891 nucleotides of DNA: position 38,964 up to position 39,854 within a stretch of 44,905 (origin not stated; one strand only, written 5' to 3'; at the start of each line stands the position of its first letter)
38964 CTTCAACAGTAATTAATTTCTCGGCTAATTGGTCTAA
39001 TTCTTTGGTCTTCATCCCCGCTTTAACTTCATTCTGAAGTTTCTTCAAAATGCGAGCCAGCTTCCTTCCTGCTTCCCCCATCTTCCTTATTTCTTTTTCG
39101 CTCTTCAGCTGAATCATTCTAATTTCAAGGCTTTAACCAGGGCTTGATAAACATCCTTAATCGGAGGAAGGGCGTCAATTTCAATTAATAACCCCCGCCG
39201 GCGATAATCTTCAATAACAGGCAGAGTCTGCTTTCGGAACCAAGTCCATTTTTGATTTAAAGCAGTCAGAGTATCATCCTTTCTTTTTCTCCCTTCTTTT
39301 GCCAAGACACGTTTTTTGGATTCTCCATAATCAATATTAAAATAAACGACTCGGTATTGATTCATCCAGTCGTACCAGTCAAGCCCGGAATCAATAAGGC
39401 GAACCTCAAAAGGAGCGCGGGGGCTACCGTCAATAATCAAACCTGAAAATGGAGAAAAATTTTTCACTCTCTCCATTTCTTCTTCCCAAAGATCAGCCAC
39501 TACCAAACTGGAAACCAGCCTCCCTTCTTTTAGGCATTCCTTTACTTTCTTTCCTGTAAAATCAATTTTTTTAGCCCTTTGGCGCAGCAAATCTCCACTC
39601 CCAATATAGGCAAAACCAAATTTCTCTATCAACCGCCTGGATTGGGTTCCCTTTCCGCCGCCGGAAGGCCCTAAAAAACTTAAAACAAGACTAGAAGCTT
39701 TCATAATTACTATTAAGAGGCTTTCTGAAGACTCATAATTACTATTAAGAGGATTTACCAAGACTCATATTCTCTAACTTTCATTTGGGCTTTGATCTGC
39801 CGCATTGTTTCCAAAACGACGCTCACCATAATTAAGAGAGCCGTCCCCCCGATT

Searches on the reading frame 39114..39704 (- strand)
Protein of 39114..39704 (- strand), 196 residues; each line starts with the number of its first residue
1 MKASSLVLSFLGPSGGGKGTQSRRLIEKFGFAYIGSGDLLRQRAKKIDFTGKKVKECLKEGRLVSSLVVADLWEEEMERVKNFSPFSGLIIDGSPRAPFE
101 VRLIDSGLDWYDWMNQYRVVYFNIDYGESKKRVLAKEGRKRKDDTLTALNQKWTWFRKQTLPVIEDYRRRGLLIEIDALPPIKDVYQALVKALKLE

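Call 51: find_encoding_contigs(protein=window:39114-39704:-, flank=2500, max_places=10)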
Protein window:39114-39704:- (196 aa): 1 contig read that carries it; 1 place shown.
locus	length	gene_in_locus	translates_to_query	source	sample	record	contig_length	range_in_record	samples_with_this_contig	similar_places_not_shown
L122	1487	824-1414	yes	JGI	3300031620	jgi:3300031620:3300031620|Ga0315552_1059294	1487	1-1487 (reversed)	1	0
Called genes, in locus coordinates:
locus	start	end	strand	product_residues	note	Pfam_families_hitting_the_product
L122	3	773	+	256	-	?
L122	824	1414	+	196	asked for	PF00406:ADK, PF13207:AAA_17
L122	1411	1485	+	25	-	?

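Call 53: find_homologous_proteins(query=window:39114-39704:-, max_evalue=1e-30)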
Query window:39114-39704:- (196 aa): 14 proteins with E <= 1e-30 among 271 candidates.
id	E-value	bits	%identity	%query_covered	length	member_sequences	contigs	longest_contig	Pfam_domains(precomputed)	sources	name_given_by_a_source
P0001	5.2e-118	410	93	100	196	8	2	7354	PF00406.30,PF13207.13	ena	-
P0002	2.6e-98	346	79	100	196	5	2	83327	PF00406.30,PF13207.13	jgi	-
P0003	5.6e-91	322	70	99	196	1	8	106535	PF00406.30,PF13207.13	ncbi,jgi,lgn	jgi:adenylate kinase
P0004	2.3e-79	284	65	100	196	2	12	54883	PF00406.30,PF13207.13,PF13238.13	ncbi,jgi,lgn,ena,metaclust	jgi:adenylate kinase|metaclust:\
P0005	8.3e-78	279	65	100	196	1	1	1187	PF00406.30,PF13207.13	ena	-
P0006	5.5e-76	273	63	100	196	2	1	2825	PF00406.30,PF13207.13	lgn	-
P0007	2.3e-75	271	62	97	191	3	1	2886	PF00406.30,PF13207.13,PF13238.13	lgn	-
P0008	1.8e-73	265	62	99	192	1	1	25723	PF00406.30,PF13207.13,PF13238.13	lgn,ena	-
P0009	2.9e-48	182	64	63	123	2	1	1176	PF00406.30,PF13207.13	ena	-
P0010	7.1e-42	161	44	96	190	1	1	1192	PF00406.30,PF13207.13,PF13238.13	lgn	-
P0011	2.7e-37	147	41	95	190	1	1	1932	PF00406.30,PF13207.13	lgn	-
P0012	5.9e-36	142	37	99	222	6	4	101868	PF00406.30,PF13207.13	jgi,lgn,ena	-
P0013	1.1e-33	135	36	95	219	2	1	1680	PF00406.30,PF13207.13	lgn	-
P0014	5.1e-33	133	37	95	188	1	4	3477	PF00406.30,PF13207.13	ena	-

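Call 54: find_encoding_contigs(protein=P0001, flank=10000, max_places=3)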
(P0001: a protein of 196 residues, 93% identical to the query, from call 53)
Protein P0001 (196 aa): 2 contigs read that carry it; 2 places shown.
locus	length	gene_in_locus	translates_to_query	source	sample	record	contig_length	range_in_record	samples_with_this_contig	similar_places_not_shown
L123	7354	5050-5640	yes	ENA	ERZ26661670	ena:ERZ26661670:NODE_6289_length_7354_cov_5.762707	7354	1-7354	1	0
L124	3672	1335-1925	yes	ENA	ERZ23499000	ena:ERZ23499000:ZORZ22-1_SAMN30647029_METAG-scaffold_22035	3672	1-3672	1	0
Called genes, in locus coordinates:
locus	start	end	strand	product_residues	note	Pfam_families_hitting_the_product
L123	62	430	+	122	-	PF00238:Ribosomal_L14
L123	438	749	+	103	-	PF00467:KOW (weak), PF17136:ribosomal_L24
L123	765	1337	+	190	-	PF00281:Ribosomal_L5, PF00673:Ribosomal_L5_C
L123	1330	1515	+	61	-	PF00253:Ribosomal_S14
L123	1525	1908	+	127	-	PF00410:Ribosomal_S8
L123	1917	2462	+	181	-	PF00347:Ribosomal_L6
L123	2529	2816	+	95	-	PF00861:Ribosomal_L18p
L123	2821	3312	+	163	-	PF00333:Ribosomal_S5, PF03719:Ribosomal_S5_C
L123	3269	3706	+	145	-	PF00828:Ribosomal_L27A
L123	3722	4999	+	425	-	PF00344:SecY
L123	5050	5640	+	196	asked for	PF00406:ADK, PF13207:AAA_17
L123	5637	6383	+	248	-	PF00557:Peptidase_M24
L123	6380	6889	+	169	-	PF04308:RNaseH_like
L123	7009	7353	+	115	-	?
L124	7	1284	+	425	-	PF00344:SecY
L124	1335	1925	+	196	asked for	PF00406:ADK, PF13207:AAA_17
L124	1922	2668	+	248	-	PF00557:Peptidase_M24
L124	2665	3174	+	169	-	PF04308:RNaseH_like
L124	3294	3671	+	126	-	?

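Call 55: find_encoding_contigs(protein=P0002, flank=10000, max_places=2)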
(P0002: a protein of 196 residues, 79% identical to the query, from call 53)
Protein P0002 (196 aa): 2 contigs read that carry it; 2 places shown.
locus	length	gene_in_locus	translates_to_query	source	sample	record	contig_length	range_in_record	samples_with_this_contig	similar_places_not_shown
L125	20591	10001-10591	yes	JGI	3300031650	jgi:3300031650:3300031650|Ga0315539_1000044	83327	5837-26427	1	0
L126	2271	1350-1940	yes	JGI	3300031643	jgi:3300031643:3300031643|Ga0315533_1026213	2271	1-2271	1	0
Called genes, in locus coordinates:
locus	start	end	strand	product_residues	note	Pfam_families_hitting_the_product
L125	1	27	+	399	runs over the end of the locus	PF00009:GTP_EFTU, PF03144:GTP_EFTU_D2, PF03143:GTP_EFTU_D3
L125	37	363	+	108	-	PF00338:Ribosomal_S10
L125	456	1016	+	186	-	PF00297:Ribosomal_L3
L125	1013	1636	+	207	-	PF00573:Ribosomal_L4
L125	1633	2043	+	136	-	-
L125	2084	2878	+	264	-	PF00181:Ribosomal_L2_N, PF03947:Ribosomal_L2_C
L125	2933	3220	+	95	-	PF00203:Ribosomal_S19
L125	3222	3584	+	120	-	PF00237:Ribosomal_L22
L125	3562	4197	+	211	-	PF07650:KH_2, PF00189:Ribosomal_S3_C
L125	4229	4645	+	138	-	PF00252:Ribosomal_L16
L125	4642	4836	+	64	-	PF00831:Ribosomal_L29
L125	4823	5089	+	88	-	PF00366:Ribosomal_S17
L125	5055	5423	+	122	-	PF00238:Ribosomal_L14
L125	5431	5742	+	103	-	PF17136:ribosomal_L24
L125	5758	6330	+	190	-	PF00281:Ribosomal_L5, PF00673:Ribosomal_L5_C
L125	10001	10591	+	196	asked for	PF00406:ADK, PF13207:AAA_17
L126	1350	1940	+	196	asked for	PF00406:ADK, PF13207:AAA_17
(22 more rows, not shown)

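Call 56: find_encoding_contigs(protein=P0003, flank=10000, max_places=2)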
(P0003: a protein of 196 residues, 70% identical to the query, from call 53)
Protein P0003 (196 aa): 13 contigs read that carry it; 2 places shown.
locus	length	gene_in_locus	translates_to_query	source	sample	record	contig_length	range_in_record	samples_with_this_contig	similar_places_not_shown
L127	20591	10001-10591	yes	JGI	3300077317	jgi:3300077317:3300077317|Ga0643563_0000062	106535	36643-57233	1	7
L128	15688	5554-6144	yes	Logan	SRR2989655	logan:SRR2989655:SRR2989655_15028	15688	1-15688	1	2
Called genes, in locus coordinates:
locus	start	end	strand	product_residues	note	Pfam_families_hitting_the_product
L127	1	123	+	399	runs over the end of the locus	PF00009:GTP_EFTU, PF03144:GTP_EFTU_D2, PF03143:GTP_EFTU_D3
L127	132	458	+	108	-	PF00338:Ribosomal_S10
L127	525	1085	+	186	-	PF00297:Ribosomal_L3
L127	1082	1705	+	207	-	PF00573:Ribosomal_L4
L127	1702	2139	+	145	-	PF00276:Ribosomal_L23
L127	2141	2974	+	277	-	PF00181:Ribosomal_L2_N, PF03947:Ribosomal_L2_C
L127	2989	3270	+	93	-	PF00203:Ribosomal_S19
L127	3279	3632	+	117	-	PF00237:Ribosomal_L22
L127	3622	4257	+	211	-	PF07650:KH_2, PF00189:Ribosomal_S3_C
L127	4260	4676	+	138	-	PF00252:Ribosomal_L16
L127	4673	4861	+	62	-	PF00831:Ribosomal_L29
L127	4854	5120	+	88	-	PF00366:Ribosomal_S17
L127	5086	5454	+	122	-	PF00238:Ribosomal_L14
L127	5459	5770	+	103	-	PF00467:KOW (weak), PF17136:ribosomal_L24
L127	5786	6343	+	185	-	PF00281:Ribosomal_L5, PF00673:Ribosomal_L5_C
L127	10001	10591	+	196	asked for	PF00406:ADK, PF13207:AAA_17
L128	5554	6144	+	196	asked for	PF00406:ADK, PF13207:AAA_17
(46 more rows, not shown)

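Call 60: find_encoding_contigs(protein=P0004, flank=10000, max_places=3)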
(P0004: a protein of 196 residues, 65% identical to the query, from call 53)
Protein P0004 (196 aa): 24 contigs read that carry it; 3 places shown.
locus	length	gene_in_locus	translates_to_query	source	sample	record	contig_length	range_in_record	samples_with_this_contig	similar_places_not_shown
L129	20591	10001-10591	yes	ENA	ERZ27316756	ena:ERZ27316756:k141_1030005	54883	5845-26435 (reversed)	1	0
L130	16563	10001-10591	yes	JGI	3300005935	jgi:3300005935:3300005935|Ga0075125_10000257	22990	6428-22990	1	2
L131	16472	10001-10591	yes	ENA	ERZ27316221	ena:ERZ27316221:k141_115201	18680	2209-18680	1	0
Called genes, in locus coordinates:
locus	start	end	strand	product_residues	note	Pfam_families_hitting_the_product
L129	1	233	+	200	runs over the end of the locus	PF00297:Ribosomal_L3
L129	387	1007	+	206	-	PF00573:Ribosomal_L4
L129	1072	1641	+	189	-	PF00276:Ribosomal_L23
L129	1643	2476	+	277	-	PF00181:Ribosomal_L2_N, PF03947:Ribosomal_L2_C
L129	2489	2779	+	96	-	PF00203:Ribosomal_S19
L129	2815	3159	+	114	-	PF00237:Ribosomal_L22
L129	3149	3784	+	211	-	PF07650:KH_2, PF00189:Ribosomal_S3_C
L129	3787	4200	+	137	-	PF00252:Ribosomal_L16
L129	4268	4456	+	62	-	PF00831:Ribosomal_L29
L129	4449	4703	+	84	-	PF00366:Ribosomal_S17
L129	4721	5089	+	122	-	PF00238:Ribosomal_L14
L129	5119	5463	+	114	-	PF22682:Ribosomal_uL24m-like (weak), PF00467:KOW (weak), PF17136:ribosomal_L24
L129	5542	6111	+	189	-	PF00281:Ribosomal_L5, PF00673:Ribosomal_L5_C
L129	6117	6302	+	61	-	PF00253:Ribosomal_S14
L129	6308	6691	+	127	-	PF00410:Ribosomal_S8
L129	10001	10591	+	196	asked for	PF00406:ADK, PF13207:AAA_17, PF13238:AAA_18 (weak)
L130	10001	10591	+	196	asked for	PF00406:ADK, PF13207:AAA_17, PF13238:AAA_18 (weak)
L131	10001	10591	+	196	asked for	PF00406:ADK, PF13207:AAA_17, PF13238:AAA_18 (weak)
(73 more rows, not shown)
